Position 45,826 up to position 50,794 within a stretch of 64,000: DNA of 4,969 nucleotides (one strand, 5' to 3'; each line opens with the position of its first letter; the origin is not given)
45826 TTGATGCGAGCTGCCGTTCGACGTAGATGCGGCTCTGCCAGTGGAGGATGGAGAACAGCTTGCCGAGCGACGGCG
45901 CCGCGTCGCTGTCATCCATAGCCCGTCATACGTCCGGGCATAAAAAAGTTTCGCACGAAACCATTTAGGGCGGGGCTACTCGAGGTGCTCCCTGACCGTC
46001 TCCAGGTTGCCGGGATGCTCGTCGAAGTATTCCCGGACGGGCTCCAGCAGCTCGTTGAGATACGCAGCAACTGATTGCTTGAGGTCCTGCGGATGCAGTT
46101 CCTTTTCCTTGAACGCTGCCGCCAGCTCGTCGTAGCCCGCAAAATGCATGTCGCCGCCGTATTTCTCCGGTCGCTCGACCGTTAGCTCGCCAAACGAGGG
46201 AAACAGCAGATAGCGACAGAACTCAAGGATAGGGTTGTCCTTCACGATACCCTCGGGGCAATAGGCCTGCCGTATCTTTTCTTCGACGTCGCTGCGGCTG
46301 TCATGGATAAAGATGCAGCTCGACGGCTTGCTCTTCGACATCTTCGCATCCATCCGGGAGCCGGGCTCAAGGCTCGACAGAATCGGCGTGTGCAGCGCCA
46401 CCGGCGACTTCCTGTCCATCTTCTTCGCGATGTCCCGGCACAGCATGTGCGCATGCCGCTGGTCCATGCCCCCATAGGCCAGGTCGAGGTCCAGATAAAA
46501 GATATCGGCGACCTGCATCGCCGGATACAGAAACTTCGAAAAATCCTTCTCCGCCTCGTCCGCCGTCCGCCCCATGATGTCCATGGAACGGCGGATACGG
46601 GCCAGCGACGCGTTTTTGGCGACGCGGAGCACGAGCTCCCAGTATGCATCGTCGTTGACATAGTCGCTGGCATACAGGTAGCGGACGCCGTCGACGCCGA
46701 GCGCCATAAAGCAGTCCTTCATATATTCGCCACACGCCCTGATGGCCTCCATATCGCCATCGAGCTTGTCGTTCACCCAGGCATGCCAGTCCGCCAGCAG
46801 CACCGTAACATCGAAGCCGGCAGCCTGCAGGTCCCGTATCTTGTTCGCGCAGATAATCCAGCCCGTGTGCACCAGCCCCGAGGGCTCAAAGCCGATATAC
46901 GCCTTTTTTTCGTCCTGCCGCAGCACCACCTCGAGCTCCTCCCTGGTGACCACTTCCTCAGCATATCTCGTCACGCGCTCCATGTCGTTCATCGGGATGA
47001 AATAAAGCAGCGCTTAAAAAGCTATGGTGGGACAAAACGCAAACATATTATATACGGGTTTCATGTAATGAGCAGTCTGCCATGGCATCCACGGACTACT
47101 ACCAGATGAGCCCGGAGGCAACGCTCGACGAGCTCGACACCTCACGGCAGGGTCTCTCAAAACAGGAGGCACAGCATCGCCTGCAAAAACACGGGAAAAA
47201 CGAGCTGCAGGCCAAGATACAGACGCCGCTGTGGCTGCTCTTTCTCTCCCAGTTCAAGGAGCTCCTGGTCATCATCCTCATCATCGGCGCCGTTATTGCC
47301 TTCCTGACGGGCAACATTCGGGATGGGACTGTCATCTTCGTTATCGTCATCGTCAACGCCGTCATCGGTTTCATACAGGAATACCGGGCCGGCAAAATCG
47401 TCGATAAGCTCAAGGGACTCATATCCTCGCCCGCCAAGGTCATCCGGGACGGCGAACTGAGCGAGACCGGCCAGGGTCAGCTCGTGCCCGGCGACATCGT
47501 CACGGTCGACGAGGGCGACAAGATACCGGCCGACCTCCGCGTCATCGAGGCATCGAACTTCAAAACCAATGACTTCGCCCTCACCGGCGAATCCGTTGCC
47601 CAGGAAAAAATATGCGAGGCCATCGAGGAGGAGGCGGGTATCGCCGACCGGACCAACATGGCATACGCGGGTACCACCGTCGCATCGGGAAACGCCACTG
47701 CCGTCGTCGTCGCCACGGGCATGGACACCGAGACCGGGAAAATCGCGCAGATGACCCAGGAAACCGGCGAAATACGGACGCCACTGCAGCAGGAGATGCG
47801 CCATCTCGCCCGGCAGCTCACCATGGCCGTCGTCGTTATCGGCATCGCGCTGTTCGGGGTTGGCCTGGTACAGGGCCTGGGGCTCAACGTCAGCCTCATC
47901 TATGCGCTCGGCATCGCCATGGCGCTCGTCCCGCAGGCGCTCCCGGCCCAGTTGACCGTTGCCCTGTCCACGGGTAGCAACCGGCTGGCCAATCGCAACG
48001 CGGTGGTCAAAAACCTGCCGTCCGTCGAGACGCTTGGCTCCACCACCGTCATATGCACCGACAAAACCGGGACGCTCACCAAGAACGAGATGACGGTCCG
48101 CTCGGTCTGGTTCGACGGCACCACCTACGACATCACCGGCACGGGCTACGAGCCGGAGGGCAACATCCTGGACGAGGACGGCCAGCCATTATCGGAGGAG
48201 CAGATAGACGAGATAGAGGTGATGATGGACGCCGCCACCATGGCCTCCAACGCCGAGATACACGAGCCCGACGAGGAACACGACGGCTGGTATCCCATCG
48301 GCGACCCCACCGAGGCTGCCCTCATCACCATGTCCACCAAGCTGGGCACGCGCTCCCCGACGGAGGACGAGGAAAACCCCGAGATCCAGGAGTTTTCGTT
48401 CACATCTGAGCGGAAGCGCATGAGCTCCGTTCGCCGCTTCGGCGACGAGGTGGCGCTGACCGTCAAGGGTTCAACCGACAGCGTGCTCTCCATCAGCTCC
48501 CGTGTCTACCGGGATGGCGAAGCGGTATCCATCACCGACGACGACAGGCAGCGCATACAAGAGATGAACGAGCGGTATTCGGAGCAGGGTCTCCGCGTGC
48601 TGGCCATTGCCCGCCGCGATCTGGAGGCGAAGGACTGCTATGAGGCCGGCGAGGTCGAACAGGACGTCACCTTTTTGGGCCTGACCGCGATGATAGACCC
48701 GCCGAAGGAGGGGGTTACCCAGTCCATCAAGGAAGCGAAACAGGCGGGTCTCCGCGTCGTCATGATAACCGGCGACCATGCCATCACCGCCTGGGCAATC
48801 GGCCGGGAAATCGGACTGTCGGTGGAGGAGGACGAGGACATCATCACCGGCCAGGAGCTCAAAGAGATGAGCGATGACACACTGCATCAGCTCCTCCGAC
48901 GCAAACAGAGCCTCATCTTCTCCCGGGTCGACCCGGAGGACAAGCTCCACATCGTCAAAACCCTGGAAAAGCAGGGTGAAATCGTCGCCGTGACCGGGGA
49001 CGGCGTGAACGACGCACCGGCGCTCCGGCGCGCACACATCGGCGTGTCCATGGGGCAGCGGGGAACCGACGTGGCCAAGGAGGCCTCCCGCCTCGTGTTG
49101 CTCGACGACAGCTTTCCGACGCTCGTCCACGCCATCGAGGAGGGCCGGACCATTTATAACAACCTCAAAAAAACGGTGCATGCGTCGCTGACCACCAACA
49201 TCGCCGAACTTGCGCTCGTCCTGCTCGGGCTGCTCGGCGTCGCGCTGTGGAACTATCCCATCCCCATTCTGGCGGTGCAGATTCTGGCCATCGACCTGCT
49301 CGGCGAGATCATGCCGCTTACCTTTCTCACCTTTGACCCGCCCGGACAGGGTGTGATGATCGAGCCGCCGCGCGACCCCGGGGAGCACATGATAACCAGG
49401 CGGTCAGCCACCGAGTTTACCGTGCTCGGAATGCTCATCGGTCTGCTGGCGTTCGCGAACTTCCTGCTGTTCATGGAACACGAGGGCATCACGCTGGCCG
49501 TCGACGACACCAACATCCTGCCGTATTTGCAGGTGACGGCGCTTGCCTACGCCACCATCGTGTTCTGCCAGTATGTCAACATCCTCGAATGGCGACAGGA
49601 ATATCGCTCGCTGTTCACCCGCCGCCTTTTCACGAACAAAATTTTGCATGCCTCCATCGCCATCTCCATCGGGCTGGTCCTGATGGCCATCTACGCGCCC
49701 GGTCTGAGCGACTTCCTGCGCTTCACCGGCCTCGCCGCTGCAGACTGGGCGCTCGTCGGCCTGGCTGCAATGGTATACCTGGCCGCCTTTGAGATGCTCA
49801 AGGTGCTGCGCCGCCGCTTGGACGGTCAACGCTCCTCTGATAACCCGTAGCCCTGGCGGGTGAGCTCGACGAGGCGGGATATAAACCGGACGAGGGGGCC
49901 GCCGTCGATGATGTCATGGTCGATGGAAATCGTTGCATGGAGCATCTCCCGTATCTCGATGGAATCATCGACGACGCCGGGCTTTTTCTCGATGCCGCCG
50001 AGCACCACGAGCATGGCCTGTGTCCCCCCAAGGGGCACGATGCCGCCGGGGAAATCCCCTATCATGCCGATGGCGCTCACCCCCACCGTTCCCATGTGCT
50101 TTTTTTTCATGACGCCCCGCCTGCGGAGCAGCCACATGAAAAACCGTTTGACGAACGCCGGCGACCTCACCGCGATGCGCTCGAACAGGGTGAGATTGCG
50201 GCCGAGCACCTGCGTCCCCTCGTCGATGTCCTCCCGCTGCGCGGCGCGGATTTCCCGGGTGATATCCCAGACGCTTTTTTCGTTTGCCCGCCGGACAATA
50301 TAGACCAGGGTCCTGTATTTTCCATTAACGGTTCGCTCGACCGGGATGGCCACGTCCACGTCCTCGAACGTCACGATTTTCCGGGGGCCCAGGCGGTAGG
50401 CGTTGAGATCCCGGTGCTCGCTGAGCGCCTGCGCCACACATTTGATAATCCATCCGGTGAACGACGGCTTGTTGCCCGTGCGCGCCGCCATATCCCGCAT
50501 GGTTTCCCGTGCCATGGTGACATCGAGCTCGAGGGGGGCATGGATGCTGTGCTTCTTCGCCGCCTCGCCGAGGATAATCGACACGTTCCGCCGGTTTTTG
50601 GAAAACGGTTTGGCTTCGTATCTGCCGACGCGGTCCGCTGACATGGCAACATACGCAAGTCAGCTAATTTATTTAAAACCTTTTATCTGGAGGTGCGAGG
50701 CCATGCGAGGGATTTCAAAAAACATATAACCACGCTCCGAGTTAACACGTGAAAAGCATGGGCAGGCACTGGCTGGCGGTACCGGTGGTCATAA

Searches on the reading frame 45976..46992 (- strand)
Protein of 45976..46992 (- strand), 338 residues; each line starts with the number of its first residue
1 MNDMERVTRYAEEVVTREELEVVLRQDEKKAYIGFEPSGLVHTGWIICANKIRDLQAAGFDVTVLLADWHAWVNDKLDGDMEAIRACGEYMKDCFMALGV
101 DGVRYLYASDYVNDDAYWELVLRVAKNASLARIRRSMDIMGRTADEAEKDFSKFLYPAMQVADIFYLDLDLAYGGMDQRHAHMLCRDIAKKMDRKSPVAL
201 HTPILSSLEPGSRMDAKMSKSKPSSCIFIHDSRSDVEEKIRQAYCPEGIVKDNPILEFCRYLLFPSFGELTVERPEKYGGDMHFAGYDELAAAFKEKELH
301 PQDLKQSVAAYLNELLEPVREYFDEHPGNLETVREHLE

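Call 62: search_protein_families(library=pfam, proteins=[window:45976-46992:-], max_evalue=0.000001)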
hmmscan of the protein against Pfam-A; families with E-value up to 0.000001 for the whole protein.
window:45976-46992:- (338 aa): 1 family
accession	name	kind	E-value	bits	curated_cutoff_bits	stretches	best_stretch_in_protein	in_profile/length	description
PF00579.31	tRNA-synt_1b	-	4.8e-49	167.7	21.1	1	28-316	5-291/292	tRNA synthetases class I (W and Y)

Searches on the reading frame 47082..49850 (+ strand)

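Call 62: search_protein_families(library=pfam, proteins=[window:47082-49850:+], max_evalue=0.000001)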
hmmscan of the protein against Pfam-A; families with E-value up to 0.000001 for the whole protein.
window:47082-49850:+ (922 aa): 5 families
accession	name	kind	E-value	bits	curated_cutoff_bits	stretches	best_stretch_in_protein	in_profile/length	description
PF00122.25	E1-E2_ATPase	-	6.2e-49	166.4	28.1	1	113-305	2-181/181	E1-E2 ATPase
PF00689.26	Cation_ATPase_C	-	4.6e-36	124.7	27.3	1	726-909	1-175/175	Cation transporting ATPase, C-terminus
PF00690.31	Cation_ATPase_N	-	4.4e-21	74.8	20.4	1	6-73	1-69/69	Cation transporter/ATPase, N-terminus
PF00702.32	Hydrolase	-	4.6e-21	76.5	26.4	1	323-652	3-191/191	haloacid dehalogenase-like hydrolase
PF13246.12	Cation_ATPase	-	7.7e-16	58.3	21.7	1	388-474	3-90/91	Cation transport ATPase (P-type)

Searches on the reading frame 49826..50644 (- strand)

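Call 63: search_protein_families(library=pfam, proteins=[window:49826-50644:-], max_evalue=0.00001)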
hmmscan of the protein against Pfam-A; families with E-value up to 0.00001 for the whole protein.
window:49826-50644:- (272 aa): 1 family
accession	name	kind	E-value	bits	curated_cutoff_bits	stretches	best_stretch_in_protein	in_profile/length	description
PF00198.28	2-oxoacid_dh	-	3.1e-21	76.3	23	2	185-261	148-223/232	2-oxoacid dehydrogenases acyltransferase (catalytic domain)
